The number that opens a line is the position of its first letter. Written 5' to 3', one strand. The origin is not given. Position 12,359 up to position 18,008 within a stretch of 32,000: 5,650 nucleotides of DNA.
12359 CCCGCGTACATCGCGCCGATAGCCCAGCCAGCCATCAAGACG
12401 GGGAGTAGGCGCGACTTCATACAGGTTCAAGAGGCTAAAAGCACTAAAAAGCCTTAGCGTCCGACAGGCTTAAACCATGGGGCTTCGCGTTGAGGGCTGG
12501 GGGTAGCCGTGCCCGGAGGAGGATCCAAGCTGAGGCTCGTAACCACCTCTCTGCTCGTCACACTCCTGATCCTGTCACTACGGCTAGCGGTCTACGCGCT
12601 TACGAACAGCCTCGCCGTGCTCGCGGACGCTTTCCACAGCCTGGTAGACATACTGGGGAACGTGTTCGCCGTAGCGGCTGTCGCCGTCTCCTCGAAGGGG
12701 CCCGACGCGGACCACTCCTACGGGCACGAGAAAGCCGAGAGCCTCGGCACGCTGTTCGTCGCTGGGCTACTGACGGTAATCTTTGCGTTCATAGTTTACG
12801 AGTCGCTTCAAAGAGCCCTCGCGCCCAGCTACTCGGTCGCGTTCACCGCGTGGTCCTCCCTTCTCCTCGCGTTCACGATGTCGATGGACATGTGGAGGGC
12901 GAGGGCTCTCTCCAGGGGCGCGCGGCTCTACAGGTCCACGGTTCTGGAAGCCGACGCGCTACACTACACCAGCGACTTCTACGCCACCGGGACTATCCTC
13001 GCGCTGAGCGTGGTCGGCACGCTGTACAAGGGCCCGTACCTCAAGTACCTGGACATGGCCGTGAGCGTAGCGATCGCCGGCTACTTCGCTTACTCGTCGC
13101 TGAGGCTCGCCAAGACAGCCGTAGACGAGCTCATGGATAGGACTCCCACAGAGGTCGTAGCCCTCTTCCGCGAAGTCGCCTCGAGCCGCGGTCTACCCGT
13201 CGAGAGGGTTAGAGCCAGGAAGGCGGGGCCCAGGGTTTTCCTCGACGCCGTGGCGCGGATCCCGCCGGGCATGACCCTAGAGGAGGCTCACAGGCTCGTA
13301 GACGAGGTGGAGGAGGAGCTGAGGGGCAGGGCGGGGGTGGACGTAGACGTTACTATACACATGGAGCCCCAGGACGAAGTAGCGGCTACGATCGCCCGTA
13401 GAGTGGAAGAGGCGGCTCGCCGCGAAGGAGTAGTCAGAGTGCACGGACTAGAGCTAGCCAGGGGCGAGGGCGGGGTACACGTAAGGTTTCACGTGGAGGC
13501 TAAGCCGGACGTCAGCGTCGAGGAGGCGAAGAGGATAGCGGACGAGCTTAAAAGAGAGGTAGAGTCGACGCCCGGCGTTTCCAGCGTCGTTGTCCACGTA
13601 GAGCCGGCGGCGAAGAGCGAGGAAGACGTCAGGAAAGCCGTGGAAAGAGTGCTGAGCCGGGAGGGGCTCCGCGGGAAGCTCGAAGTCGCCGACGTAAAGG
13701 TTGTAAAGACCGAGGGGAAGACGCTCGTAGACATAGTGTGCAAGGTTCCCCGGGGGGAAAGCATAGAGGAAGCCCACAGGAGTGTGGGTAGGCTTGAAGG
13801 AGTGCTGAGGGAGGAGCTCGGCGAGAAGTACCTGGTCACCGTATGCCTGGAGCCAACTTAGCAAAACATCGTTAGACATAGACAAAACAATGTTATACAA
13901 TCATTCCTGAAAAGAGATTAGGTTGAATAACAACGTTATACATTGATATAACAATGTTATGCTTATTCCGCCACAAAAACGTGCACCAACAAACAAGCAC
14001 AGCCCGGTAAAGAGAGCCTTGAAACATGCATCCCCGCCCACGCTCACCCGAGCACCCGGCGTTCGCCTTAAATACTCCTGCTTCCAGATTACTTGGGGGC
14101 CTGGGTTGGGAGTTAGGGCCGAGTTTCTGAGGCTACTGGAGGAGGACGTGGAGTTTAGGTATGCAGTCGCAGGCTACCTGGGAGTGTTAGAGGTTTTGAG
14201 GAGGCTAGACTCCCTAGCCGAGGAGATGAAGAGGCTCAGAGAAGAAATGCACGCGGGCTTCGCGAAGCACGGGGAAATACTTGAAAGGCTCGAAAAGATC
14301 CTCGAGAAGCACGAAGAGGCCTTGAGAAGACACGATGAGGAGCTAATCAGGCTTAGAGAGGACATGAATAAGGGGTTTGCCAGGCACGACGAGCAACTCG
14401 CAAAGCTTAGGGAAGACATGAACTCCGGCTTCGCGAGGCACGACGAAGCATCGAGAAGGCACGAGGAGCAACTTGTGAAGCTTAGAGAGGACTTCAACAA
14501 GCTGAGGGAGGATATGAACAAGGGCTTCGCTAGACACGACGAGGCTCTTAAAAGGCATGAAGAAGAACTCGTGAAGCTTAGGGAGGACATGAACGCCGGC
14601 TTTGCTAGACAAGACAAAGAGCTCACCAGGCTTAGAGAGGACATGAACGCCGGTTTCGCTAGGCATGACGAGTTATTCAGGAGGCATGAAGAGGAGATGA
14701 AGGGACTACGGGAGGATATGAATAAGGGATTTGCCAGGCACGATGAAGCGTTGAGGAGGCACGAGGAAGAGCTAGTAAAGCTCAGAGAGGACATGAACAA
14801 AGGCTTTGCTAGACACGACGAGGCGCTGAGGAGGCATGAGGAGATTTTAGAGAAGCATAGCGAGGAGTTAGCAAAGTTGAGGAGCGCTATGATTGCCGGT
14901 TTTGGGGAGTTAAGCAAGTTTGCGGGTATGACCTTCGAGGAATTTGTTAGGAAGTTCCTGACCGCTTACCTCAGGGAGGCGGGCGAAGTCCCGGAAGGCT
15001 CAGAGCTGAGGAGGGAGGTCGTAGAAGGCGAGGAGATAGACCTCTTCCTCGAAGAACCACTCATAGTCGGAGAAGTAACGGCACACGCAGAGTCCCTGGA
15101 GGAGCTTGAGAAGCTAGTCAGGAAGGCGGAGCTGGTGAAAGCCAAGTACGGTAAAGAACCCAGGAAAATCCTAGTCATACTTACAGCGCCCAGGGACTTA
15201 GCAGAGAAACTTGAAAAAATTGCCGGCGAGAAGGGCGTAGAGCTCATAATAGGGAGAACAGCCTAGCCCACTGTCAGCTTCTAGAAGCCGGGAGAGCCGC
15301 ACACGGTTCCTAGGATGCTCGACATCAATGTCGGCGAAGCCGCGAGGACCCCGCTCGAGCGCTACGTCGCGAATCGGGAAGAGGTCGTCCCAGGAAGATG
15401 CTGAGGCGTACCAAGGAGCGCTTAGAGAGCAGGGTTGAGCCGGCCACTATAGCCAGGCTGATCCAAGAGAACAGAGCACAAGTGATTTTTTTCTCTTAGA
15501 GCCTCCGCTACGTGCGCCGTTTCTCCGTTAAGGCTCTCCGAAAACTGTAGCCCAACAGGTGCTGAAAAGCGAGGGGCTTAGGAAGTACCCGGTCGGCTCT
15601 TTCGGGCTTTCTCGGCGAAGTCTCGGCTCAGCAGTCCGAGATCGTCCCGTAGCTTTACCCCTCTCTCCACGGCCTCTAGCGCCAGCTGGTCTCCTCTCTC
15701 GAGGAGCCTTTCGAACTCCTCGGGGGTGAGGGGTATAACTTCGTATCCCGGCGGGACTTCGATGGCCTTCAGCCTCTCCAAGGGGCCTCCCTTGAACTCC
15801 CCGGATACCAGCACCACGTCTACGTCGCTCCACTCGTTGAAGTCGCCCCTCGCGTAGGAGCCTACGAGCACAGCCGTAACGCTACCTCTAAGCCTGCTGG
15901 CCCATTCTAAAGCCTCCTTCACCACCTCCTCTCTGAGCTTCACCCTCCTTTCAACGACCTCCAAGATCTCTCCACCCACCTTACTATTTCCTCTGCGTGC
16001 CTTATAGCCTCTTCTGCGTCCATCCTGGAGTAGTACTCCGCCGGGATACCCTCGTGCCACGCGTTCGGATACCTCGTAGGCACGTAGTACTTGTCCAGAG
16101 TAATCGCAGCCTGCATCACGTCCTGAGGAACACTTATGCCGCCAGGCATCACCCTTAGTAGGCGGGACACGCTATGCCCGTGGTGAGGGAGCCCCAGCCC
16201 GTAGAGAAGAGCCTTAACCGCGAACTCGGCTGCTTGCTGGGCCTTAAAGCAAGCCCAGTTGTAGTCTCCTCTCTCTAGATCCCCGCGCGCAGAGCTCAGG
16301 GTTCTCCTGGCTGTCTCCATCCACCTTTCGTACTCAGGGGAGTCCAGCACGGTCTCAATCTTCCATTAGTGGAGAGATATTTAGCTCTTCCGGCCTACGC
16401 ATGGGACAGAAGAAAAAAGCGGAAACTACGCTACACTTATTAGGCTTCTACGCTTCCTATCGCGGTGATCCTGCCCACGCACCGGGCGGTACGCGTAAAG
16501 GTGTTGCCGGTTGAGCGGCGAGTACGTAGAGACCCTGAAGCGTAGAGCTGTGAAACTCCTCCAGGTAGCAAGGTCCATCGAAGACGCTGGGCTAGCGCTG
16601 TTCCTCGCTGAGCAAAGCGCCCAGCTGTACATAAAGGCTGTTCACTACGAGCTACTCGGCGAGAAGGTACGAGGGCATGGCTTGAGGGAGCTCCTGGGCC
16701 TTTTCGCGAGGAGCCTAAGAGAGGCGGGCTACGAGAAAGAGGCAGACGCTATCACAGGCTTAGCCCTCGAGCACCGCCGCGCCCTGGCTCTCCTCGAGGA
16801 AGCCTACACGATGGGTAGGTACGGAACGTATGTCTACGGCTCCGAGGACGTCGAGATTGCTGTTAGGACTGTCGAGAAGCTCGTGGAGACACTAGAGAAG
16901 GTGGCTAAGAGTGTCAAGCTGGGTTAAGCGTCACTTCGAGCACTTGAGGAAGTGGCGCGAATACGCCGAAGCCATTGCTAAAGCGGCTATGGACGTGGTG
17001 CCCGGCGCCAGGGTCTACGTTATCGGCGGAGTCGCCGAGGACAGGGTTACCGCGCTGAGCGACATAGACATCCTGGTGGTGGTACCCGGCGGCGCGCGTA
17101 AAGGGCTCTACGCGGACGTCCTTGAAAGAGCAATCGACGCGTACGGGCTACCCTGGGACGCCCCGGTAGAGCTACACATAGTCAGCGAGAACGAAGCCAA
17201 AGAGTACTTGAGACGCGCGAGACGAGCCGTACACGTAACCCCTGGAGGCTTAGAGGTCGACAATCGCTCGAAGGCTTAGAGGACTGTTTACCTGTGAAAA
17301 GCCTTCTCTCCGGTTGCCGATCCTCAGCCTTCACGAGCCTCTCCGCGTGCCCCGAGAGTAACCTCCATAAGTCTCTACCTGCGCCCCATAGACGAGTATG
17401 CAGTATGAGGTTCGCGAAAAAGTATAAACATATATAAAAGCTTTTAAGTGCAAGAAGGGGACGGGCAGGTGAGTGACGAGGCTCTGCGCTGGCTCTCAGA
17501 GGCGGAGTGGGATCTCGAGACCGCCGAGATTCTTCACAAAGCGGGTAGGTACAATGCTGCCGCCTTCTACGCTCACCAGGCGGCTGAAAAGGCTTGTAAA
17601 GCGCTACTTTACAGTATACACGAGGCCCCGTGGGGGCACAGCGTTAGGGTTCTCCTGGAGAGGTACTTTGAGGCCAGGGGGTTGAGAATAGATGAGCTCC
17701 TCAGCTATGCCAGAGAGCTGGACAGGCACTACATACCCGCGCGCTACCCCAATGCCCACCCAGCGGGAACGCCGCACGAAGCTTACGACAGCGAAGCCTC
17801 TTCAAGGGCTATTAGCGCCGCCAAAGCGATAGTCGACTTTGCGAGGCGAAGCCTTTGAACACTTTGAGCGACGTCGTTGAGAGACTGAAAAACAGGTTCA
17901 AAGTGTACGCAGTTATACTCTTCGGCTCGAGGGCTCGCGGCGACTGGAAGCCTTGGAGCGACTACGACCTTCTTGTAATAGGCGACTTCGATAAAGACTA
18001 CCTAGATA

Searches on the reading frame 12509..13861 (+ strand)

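Call 55: search_protein_families(library=pfam, proteins=[window:12509-13861:+], max_evalue=0.01)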
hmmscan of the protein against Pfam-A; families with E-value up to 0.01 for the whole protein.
window:12509-13861:+ (450 aa): 2 families
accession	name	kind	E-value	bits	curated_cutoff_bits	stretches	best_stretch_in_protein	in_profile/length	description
PF01545.26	Cation_efflux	-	1.6e-45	155.8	26.6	1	12-209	2-198/198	Cation efflux family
PF16916.11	ZT_dimer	-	5.8e-35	119.6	26.7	3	230-287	21-77/78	Dimerisation domain of Zinc Transporter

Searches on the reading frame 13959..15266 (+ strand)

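Call 54: search_protein_families(library=pfam, proteins=[window:13959-15266:+], max_evalue=0.01)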
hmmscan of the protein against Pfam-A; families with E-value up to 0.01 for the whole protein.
window:13959-15266:+ (435 aa): 5 families
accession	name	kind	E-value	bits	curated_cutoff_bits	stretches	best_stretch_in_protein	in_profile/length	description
PF24319.2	DUF7491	-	9.3e-08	32.7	30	0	114-171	22-75/90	Coiled-coil region of unknown function (DUF7491)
PF03938.19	OmpH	-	0.0002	22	32.4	0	163-231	26-94/141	Outer membrane protein (OmpH-like)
PF04108.17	ATG17_like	-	0.0004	20.4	43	1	80-389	16-236/355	Autophagy protein ATG17-like domain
PF20818.2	TelK_stirrup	-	0.0016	18.9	27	0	272-303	8-38/92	Protelomerase, stirrup domain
PF10368.14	YkyA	-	0.0079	16.4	28.8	0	186-301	16-132/186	Putative cell-wall binding lipoprotein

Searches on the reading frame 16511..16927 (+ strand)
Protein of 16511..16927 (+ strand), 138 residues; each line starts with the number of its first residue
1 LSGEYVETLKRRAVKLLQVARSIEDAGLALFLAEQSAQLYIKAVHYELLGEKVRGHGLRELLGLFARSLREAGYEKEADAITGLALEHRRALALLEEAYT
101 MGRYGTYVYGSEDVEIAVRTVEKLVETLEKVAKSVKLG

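Call 55: search_protein_families(library=pfam, proteins=[window:16511-16927:+], max_evalue=0.01)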
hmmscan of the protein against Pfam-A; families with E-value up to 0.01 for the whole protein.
window:16511-16927:+ (138 aa): 1 family
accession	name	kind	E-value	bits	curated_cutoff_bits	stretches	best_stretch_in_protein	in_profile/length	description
PF05168.19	HEPN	-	2.3e-17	63.7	22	1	7-130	2-116/117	HEPN domain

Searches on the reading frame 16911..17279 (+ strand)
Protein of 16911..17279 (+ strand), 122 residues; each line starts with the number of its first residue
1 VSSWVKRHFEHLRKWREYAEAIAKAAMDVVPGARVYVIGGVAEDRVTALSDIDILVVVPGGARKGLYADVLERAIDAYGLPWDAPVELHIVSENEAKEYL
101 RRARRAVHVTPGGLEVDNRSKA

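Call 55: search_protein_families(library=pfam, proteins=[window:16911-17279:+], max_evalue=0.01)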
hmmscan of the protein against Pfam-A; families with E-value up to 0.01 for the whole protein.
window:16911-17279:+ (122 aa): 2 families
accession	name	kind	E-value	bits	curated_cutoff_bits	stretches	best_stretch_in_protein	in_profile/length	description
PF01909.29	NTP_transf_2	-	4.8e-07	30.5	21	1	29-91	11-78/93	Nucleotidyltransferase domain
PF22600.2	MTPAP-like_central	-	0.0091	16.5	27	1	10-60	17-67/139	Poly(A) RNA polymerase, mitochondrial-like, central palm domain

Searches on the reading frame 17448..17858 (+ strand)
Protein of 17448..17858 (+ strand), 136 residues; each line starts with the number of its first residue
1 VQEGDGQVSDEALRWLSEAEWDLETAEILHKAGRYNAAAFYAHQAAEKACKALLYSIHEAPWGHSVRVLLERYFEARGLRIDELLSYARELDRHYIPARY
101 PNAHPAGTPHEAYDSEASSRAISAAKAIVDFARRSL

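Call 55: search_protein_families(library=pfam, proteins=[window:17448-17858:+], max_evalue=0.01)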
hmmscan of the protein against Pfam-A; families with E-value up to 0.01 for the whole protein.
window:17448-17858:+ (136 aa): 1 family
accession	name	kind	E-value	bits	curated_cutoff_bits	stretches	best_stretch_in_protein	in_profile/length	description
PF05168.19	HEPN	-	1.4e-29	103.1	22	1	14-133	3-115/117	HEPN domain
